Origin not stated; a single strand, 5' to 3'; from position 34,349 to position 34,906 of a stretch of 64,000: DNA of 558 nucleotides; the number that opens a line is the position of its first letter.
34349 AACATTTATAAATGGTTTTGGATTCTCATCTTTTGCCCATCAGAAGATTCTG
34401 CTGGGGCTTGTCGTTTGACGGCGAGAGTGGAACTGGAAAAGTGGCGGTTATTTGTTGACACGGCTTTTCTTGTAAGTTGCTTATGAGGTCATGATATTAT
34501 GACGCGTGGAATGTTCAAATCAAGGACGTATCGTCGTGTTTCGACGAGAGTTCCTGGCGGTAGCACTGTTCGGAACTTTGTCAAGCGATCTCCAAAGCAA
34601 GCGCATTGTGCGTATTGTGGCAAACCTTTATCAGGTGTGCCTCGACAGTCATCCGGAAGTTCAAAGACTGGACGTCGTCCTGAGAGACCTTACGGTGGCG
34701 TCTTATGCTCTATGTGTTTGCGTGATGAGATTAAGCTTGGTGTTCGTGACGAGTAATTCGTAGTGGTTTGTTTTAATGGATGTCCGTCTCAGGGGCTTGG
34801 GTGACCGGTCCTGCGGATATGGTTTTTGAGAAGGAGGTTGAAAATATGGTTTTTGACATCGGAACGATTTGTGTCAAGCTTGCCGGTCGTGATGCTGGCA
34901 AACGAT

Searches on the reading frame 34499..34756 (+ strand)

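Call 4: search_protein_families(library=pfam, proteins=[window:34499-34756:+], max_evalue=0.01)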
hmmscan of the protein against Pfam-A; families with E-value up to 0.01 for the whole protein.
window:34499-34756:+ (85 aa): 1 family
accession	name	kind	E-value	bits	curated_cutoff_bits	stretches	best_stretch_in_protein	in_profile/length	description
PF01199.23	Ribosomal_L34e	-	2.1e-18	66.8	27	1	3-79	10-90/94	Ribosomal protein L34e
